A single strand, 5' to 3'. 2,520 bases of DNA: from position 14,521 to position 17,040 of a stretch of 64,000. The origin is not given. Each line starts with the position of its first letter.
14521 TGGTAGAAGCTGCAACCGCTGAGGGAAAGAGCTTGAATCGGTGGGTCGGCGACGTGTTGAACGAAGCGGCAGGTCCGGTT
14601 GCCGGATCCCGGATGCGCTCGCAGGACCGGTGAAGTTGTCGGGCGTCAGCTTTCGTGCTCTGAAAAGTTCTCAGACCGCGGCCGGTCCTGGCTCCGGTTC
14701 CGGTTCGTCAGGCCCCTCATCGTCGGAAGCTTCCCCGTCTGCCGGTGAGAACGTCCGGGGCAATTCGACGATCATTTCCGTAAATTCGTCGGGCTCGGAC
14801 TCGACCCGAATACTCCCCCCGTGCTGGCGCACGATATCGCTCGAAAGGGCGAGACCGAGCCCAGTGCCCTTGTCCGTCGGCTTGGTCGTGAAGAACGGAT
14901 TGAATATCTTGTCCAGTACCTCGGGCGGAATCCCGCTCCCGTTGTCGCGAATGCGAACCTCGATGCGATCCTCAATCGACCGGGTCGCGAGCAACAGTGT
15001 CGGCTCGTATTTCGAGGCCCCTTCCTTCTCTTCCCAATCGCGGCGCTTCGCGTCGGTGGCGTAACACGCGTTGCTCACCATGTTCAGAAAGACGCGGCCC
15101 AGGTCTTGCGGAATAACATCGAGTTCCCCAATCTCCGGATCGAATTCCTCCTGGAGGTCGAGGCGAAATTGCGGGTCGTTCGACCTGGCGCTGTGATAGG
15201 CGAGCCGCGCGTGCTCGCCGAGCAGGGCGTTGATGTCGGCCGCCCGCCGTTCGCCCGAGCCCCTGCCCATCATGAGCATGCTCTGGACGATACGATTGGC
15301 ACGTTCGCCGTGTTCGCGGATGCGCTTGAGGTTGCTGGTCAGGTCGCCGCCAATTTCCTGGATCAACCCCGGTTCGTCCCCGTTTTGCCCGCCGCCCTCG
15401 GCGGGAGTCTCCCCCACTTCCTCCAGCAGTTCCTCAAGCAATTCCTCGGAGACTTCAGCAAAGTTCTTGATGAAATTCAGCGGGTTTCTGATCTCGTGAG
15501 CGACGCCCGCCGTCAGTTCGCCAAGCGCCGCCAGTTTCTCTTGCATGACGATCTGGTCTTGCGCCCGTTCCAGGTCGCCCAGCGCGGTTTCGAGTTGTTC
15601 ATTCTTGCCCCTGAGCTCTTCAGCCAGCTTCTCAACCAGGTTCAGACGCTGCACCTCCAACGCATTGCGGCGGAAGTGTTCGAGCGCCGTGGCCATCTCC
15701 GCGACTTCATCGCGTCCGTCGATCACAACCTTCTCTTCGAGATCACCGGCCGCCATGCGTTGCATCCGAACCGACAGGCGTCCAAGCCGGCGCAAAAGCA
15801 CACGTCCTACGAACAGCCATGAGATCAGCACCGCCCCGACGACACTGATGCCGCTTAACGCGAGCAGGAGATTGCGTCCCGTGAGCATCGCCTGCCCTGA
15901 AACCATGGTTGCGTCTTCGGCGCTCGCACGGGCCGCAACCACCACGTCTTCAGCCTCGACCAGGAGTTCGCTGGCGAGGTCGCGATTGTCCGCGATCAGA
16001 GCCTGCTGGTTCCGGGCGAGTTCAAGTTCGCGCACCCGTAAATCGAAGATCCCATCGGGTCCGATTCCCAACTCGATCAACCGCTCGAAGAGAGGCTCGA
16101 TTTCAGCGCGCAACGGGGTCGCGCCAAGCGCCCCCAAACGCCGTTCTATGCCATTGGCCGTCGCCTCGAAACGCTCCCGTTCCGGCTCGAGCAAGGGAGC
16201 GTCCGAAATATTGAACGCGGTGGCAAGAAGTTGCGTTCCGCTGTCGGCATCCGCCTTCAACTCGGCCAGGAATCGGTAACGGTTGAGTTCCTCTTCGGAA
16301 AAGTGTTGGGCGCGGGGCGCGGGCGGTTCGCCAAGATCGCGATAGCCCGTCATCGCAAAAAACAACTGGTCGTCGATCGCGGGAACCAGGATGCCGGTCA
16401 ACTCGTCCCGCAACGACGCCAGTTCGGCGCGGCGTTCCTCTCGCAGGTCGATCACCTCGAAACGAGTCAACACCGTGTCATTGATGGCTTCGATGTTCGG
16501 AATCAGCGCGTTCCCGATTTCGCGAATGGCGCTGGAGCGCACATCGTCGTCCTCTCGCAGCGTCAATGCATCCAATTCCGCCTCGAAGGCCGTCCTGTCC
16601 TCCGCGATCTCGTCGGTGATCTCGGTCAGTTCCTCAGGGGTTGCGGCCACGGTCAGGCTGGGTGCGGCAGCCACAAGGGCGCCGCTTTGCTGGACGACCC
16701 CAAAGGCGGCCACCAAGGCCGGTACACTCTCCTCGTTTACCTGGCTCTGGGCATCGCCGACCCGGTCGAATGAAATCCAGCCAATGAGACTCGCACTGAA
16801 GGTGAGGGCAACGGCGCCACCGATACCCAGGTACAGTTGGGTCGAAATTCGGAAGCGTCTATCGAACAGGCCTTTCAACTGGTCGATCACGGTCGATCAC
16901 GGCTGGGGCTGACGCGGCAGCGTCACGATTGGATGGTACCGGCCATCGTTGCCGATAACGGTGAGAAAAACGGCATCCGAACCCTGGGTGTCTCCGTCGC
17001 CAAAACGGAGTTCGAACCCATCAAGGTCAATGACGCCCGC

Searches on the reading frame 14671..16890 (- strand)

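Call 51: search_protein_families(library=pfam, proteins=[window:14671-16890:-], max_evalue=0.001)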
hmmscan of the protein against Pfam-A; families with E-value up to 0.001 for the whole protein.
window:14671-16890:- (739 aa): 3 families
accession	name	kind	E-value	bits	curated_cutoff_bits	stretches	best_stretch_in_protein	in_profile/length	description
PF02518.31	HATPase_c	-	5.8e-22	78.7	26.4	1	595-712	4-109/111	Histidine kinase-, DNA gyrase B-, and HSP90-like ATPase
PF00512.31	HisKA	-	6.2e-11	42.6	26.9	1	456-490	2-41/66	His Kinase A (phospho-acceptor) domain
PF00672.30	HAMP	-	1.3e-10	41.9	25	1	360-409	1-50/53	HAMP domain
